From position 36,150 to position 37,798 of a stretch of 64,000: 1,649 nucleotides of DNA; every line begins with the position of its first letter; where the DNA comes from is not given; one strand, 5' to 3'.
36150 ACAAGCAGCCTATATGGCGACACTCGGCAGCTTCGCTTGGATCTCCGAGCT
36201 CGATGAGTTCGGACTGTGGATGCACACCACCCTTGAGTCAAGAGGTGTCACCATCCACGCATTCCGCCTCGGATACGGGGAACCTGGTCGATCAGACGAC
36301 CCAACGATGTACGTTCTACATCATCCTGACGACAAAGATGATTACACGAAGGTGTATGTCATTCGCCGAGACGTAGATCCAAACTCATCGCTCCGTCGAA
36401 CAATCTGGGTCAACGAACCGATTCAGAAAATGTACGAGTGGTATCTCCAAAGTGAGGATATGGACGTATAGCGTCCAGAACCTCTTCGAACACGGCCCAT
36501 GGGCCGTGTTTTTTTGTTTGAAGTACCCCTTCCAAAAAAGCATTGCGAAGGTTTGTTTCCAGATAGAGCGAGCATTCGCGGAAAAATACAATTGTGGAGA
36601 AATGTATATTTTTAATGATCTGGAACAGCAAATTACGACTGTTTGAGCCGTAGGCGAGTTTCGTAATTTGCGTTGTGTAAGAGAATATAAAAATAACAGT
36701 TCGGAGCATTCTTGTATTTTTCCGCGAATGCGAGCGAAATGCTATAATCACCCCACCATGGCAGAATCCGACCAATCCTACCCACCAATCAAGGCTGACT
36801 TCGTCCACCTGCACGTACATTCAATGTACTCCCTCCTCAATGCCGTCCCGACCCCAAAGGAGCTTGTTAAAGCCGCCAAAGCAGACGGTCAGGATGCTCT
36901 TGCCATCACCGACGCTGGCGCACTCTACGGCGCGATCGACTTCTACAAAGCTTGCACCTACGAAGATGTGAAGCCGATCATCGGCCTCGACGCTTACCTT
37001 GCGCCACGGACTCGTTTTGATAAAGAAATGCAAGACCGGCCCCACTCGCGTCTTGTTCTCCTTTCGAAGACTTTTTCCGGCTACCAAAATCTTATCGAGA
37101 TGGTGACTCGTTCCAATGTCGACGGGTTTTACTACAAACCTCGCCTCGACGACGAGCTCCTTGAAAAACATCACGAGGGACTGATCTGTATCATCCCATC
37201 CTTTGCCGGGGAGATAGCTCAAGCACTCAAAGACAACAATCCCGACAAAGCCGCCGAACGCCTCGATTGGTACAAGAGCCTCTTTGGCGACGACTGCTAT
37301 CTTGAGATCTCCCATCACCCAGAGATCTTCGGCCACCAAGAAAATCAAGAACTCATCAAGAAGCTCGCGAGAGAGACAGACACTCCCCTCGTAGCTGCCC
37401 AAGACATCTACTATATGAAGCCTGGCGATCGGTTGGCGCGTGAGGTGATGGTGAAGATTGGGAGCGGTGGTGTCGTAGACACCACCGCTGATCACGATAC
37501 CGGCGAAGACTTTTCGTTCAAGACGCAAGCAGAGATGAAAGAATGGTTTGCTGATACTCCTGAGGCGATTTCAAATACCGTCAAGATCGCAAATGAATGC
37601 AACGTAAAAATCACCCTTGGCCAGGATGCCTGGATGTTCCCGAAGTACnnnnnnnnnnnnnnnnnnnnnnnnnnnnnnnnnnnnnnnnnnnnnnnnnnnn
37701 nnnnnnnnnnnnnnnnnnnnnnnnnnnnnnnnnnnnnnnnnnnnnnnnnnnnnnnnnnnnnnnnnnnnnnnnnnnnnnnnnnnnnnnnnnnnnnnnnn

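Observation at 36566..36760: Perfect 20-bp inverted repeats spaced 120 bp apart, immediately upstream of a TGnTATAAT box and a probably leaderless dnaE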

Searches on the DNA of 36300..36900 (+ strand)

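Call 7: search_rna_families(source=window, start=36300, end=36900, threshold=evalue, max_evalue=10)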
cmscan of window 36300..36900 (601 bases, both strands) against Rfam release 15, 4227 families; matches with E-value up to 10: 5.
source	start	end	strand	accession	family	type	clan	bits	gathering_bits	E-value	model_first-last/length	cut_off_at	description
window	36502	36694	+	RF02090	DAOA-AS1_1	Gene; lncRNA;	-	19.2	50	5.6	1-201/201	no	DAOA antisense RNA 1 conserved region 1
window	36610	36699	+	RF01830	StyR-44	Gene;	-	17.7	54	5.9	1-107/107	no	Salmonella enterica Typhi npcRNA 44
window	36489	36642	-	RF01416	NrrF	Gene; antisense;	-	15.9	60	1.2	1-160/160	no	NrrF RNA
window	36483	36533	-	RF03060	uup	Cis-reg;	-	15.1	36.8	4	1-48/48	no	uup RNA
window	36487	36549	-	RF02901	AaHKsRNA41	Gene; sRNA;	-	15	97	0.6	1-187/187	no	Aggregatibacter sRNA 41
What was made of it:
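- On Any Rfam RNA family (including 6S, T-box, ribozymes): The permissive scan of 36300-36900 gives only chance-level hits of at most 19 bits (call 7).
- Closest known: 6S RNA. Different: No Rfam match was found even at E = 10 (call 7).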

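Call 66: build_rna_model(alignment_id=A2)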
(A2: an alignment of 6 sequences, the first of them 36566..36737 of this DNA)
Model R1 built from alignment A2 (6 sequences, 175 columns); structure: RNAalifold consensus.
model positions 172; base pairs 60; branch points 0; effective number of sequences 1.16; information 0.59 bits per position. Calibrated on 0.2 Mb of random sequence (short: E-values are rough).
structure used (alignment columns):
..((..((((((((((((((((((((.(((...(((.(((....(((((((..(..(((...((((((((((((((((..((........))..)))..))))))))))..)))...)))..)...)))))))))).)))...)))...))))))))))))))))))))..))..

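Call 67: search_with_rna_model(model_id=R1, sources=[window, L006, L007, L008, L009, L012, L013, L014, L015, L016, L017, L019, L020, L021, L022, L023, L025, L026, L027, L030, L033, L034, L037, L038, L039, L040, L041, L042, L043, L046, L047, L048, L049, L050, L051, L052, L053], max_evalue=10)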
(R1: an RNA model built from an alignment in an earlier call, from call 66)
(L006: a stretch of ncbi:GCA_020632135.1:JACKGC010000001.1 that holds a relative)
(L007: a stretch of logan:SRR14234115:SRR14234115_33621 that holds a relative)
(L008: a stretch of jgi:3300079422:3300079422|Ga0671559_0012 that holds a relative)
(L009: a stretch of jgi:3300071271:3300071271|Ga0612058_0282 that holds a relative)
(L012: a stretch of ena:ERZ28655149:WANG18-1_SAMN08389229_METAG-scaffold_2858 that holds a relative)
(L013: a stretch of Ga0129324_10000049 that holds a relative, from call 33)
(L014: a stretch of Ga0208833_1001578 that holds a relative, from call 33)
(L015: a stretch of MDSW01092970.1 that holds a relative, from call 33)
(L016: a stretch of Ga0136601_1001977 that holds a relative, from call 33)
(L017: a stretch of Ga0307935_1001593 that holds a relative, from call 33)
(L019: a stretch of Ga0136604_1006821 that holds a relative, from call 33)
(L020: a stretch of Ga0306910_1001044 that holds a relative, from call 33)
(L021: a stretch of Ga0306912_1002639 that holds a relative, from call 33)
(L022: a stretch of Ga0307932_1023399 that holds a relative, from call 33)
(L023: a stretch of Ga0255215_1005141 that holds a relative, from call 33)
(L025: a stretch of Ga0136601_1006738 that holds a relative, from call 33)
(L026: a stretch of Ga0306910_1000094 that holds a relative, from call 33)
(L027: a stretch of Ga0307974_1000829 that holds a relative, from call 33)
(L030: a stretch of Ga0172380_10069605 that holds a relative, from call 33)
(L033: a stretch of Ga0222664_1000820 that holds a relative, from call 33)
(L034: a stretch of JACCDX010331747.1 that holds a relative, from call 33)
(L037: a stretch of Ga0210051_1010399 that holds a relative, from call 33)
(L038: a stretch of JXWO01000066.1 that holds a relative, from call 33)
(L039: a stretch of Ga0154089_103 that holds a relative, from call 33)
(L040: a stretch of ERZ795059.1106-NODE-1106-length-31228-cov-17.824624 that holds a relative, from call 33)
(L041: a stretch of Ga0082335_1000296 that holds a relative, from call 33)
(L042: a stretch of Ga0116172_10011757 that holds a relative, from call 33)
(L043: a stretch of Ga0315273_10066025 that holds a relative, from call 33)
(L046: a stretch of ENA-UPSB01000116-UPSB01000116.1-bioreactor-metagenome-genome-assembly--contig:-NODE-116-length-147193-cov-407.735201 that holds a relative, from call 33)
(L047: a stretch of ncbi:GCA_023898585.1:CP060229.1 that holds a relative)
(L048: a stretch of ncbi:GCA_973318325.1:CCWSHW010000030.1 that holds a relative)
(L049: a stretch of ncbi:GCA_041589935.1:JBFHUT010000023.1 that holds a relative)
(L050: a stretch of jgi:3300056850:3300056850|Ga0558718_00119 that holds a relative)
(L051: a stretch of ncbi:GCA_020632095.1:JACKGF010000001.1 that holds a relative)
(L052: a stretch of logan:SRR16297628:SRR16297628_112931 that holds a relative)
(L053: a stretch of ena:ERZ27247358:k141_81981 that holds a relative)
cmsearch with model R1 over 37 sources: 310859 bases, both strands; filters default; matches with E-value up to 10: 13.
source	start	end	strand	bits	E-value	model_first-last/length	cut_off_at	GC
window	36566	36737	+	184.2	1.9e-41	1-172/172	no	0.39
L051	9813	9982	+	182.7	4.2e-41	1-172/172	no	0.43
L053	9759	9930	+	179.7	2.2e-40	1-172/172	no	0.38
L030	447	616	+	174.2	4.4e-39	1-172/172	no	0.39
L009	2812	2982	+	171.6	1.8e-38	1-172/172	no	0.5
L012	2811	2982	+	142.4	1.6e-31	1-172/172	no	0.43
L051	9813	9982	-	48.2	3.9e-09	1-172/172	no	0.43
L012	2811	2982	-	31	5e-05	1-172/172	no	0.43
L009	597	679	+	22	0.0067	1-172/172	no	0.41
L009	3245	3284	-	12.4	1.3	1-172/172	no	0.5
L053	4101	4133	-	12.4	1.3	1-172/172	no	0.52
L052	6359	6408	-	11.2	2.5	1-172/172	no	0.48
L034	4759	4782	-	9.8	5.6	73-96/172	no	0.42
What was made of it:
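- On MITE (transposase-mobilised miniature inverted-repeat element): Covariance model R1 found F1 only at dnaE in 311 kb (call 67).
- On Inverton (invertible promoter switch): All six copies have one orientation (call 67).
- The model scores 142-184 bits on the sense strand against at most 48 on the antisense (call 67). F1 was found only at dnaE in 311 kb of window plus related loci (call 67).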

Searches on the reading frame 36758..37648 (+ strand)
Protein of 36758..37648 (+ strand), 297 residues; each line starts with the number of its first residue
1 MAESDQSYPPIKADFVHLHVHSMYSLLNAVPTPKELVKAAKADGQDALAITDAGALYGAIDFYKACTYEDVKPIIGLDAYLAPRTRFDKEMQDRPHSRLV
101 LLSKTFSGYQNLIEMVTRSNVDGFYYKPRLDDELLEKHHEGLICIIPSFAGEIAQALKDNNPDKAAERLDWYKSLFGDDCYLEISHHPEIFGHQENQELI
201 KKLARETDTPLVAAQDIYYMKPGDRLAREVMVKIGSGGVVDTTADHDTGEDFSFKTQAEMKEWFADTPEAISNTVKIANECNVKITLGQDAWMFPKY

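Call 33: find_related_loci(query=window:36758-37648:+, collection=metagenome_contigs, flank=2500)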
Query seq(297 aa) (297 aa) in metagenome_contigs; peptide patterns used: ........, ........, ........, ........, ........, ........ (x = any residue, [..] = any of these).
244 stretches matched a pattern; 34 encode a relative of the query (tblastn E <= 1e-3); 34 distinct loci.
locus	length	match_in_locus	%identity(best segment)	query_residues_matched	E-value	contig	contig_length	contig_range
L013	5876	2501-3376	79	7-297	9e-163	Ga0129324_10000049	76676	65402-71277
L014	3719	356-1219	79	11-297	2e-162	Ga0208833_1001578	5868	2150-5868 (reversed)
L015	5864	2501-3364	77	11-297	3e-157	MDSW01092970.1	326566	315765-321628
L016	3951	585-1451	77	10-297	1e-158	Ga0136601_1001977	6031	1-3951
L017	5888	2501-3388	74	1-297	4e-155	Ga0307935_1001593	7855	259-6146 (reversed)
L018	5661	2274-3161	74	1-297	3e-156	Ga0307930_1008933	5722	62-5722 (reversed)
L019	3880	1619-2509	74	1-297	3e-160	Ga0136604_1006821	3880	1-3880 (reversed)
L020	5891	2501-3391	74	1-297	2e-153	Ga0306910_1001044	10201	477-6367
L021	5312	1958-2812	76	14-297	4e-153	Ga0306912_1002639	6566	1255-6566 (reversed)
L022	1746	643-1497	75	14-297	4e-165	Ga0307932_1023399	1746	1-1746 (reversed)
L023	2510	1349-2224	74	6-297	1e-161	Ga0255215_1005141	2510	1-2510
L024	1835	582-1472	74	1-297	4e-163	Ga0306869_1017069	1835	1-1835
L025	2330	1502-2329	79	9-283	2e-160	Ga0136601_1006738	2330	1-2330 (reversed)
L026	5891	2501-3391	73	1-297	2e-150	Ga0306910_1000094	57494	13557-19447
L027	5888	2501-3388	74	4-297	2e-150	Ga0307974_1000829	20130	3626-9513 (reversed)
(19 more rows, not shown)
